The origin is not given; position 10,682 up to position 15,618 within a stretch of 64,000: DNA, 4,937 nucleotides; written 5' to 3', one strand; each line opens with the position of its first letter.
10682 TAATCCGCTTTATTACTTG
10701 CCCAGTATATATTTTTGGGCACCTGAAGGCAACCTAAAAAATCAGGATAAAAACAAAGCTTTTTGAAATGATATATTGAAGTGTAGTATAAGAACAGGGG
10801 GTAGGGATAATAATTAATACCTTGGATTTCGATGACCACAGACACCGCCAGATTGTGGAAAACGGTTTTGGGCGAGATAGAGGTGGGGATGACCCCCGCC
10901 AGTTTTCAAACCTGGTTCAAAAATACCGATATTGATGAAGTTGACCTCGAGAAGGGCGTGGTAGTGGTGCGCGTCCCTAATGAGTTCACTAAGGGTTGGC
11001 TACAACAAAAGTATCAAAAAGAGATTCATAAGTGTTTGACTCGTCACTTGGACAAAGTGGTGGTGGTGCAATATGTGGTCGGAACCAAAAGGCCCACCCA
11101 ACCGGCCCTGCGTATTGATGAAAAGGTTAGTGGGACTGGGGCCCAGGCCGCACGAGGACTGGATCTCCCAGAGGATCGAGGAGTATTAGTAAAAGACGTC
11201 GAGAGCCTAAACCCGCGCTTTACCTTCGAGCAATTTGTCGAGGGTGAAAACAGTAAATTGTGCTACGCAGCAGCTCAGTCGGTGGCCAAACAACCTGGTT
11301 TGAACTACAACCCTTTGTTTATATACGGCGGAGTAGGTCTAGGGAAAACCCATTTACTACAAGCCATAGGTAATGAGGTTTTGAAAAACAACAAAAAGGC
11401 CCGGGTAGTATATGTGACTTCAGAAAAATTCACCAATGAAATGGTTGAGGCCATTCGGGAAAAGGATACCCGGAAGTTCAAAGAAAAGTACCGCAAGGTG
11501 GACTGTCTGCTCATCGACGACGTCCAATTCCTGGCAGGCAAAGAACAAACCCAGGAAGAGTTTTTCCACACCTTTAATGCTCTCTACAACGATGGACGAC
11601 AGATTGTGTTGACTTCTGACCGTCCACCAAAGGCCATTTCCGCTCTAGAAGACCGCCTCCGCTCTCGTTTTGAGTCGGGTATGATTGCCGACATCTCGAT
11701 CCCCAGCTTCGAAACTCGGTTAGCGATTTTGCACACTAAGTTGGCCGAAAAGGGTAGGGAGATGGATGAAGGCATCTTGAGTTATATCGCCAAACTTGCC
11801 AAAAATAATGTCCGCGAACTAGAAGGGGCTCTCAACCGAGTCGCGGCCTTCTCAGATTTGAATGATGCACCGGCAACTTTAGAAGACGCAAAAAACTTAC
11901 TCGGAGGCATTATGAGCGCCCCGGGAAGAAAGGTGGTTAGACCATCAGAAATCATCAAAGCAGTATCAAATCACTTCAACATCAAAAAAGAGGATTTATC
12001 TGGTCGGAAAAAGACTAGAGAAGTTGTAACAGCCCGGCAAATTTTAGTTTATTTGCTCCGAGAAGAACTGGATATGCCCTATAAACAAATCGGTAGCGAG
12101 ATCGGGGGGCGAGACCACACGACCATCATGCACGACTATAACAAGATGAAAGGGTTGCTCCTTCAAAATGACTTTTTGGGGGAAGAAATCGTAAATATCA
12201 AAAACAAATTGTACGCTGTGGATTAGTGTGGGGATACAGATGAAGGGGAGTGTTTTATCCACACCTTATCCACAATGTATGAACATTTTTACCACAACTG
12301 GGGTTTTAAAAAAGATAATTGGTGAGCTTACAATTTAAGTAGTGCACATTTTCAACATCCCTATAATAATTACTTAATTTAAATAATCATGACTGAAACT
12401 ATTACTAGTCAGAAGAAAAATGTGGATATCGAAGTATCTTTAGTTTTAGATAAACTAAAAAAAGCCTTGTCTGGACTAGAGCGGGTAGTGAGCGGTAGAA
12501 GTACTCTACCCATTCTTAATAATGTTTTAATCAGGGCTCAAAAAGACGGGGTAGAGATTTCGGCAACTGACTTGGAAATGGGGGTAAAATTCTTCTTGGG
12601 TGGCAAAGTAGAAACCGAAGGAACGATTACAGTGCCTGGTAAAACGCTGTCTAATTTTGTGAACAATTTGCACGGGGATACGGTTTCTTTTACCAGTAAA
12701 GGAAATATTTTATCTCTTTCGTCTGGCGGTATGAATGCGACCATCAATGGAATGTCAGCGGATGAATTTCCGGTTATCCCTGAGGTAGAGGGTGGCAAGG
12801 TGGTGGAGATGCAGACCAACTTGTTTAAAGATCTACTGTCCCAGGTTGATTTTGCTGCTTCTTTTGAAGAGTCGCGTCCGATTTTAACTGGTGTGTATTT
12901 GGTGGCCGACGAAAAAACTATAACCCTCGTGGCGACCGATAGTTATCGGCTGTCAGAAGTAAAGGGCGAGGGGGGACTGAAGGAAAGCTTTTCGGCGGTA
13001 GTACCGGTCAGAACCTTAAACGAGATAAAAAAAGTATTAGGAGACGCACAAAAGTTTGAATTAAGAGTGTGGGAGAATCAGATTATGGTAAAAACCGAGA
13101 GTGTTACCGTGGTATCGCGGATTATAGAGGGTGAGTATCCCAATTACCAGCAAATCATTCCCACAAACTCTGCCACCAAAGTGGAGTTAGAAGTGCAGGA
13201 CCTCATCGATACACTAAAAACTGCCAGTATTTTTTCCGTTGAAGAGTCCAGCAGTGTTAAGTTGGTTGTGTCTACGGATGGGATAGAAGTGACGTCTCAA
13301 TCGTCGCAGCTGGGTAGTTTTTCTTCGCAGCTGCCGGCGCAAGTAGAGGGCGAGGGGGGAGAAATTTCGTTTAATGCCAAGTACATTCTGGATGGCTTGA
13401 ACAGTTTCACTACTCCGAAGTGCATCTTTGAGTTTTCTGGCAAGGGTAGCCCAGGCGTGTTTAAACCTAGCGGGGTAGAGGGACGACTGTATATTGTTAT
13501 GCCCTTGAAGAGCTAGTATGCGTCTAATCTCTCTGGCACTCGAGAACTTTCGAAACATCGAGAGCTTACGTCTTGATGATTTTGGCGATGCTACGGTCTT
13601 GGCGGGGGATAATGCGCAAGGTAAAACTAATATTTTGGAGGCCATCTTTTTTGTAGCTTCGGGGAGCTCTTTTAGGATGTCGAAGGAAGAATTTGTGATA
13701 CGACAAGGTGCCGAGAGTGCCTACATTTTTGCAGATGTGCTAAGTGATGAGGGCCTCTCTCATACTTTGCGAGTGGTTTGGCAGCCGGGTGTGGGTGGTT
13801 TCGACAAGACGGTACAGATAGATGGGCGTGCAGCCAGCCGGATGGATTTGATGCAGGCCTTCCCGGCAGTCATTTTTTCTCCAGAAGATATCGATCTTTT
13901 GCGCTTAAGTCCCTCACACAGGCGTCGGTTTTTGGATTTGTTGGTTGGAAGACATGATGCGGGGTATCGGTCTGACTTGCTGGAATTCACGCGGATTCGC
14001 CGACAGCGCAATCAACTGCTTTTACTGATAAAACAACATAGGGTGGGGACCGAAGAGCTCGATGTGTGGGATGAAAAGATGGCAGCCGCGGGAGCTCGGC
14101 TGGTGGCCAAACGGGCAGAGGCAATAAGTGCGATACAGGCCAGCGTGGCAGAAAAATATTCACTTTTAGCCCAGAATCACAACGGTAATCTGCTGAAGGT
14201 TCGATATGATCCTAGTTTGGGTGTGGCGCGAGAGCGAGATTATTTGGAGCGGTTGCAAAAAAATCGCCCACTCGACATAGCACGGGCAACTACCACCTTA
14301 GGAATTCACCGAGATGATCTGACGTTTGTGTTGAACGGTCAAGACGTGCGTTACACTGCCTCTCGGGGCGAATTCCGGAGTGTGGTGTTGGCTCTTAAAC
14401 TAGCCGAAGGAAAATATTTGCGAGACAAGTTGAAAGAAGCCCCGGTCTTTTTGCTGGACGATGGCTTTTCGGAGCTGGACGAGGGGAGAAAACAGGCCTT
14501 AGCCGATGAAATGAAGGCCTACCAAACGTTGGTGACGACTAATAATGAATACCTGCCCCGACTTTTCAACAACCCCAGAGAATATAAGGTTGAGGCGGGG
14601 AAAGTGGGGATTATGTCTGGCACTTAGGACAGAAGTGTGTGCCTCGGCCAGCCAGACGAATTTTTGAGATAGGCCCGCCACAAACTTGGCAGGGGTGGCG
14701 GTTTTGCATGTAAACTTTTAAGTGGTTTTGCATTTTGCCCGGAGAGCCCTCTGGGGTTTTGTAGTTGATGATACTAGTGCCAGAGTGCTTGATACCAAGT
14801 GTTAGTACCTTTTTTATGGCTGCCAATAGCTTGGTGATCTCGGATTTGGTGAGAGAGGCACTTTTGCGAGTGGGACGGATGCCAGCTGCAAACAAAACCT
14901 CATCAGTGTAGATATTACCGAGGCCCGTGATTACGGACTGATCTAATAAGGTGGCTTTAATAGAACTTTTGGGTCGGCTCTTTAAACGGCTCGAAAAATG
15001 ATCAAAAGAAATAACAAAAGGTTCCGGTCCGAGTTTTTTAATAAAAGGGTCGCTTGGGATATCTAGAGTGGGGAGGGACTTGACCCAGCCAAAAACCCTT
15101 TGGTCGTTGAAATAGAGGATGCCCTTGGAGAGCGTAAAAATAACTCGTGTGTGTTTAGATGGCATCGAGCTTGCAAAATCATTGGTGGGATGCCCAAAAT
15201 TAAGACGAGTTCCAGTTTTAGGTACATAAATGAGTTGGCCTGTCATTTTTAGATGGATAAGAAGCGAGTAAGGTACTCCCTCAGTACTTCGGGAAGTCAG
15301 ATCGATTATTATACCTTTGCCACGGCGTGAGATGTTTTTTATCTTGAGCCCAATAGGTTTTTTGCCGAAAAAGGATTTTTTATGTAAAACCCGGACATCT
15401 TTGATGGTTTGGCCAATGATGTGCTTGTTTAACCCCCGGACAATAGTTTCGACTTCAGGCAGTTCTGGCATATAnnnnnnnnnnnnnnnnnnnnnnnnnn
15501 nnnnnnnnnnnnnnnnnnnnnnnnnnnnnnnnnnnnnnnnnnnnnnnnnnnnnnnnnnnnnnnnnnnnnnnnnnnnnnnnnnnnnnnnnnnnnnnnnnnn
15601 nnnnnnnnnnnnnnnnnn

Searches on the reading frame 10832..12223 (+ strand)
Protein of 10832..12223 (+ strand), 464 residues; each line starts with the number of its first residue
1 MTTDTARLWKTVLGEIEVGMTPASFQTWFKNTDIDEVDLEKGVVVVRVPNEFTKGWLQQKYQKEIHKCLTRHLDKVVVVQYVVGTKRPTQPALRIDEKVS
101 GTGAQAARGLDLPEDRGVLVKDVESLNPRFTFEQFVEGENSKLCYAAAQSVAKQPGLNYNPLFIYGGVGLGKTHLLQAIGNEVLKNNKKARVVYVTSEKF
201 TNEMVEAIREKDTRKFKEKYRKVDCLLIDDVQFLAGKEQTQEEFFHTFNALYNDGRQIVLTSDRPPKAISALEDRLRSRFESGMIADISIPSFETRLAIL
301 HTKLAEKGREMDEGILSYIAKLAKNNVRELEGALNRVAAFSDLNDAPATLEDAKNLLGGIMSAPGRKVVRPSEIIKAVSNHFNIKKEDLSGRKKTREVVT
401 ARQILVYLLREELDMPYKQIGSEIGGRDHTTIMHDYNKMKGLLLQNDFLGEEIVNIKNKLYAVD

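Call 60: search_protein_families(library=pfam, proteins=[window:10832-12223:+], max_evalue=0.00001)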
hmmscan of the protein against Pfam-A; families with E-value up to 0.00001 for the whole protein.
window:10832-12223:+ (464 aa): 7 families
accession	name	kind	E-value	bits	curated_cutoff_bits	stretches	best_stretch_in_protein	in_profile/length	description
PF00308.24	Bac_DnaA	-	1.4e-74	250.1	23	1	126-286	1-161/162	Bacterial DnaA ATPAse domain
PF08299.17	Bac_DnaA_C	-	3.1e-25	88.4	31.5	1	372-438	2-68/69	Bacterial dnaA protein helix-turn-helix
PF11638.13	DnaA_N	-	1.4e-13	50.7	24.6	1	7-70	2-64/65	DnaA N-terminal domain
PF01695.23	IstB_IS21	-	7.1e-10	39.2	24.1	1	162-265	95-195/238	IstB-like ATP binding protein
PF00004.35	AAA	-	5.1e-08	33.9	21.2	1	163-282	2-129/131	ATPase family associated with various cellular activities (AAA)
PF01637.24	ATPase_2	-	2.1e-06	28.2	33.2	1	158-269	19-123/225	ATPase domain predominantly from Archaea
PF13173.12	AAA_14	-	2.3e-06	28.1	27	1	160-281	3-116/129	AAA domain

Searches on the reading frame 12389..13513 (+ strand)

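Call 64: search_protein_families(library=pfam, proteins=[window:12389-13513:+], max_evalue=0.00001)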
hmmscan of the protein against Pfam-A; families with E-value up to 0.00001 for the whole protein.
window:12389-13513:+ (375 aa): 3 families
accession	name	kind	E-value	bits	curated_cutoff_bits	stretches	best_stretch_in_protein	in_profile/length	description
PF00712.24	DNA_pol3_beta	-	1.8e-32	112.5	24.4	2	20-131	7-120/120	DNA polymerase III beta subunit, N-terminal domain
PF02767.21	DNA_pol3_beta_2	-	2.3e-29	102.5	27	1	141-252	2-116/116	DNA polymerase III beta subunit, central domain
PF02768.20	DNA_pol3_beta_3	-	1.3e-21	77.1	27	1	255-373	2-120/121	DNA polymerase III beta subunit, C-terminal domain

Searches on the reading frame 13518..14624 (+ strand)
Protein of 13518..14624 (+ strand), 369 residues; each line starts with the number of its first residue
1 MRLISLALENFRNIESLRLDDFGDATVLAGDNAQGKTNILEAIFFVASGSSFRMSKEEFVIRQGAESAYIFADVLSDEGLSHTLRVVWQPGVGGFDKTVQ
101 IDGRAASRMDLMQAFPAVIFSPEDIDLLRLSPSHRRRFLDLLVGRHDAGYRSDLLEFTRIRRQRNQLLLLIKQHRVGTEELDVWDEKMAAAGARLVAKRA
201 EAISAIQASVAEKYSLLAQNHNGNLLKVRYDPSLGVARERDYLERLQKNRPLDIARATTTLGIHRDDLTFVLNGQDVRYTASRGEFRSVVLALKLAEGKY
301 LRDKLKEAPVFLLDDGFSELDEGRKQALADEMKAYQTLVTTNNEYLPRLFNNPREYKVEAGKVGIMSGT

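Call 64: search_protein_families(library=pfam, proteins=[window:13518-14624:+], max_evalue=0.00001)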
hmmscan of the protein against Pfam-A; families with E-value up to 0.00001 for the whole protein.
window:13518-14624:+ (369 aa): 3 families
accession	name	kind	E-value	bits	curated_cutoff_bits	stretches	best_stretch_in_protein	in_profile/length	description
PF02463.25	SMC_N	-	4.9e-17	62.5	40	1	4-344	3-199/220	RecF/RecN/SMC N terminal domain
PF13175.12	AAA_15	-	2.5e-07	31.1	32.1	1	1-56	1-55/374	AAA ATPase domain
PF13476.12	AAA_23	-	4.2e-06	28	27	1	5-57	1-53/201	AAA domain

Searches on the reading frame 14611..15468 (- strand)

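Call 64: search_protein_families(library=pfam, proteins=[window:14611-15468:-], max_evalue=0.00001)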
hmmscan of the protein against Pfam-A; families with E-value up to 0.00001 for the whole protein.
window:14611-15468:- (285 aa): 3 families
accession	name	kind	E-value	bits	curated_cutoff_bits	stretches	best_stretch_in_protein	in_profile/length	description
PF01149.29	Fapy_DNA_glyco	-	8.1e-25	88.2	25.5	1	1-128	2-116/117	Formamidopyrimidine-DNA glycosylase N-terminal domain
PF06831.19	H2TH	-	6.2e-24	84.3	34.7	1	146-233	1-89/93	Formamidopyrimidine-DNA glycosylase H2TH domain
PF06827.20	zf-FPG_IleRS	-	1.4e-10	41.2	21.3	1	258-284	2-28/30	Zinc finger found in FPG and IleRS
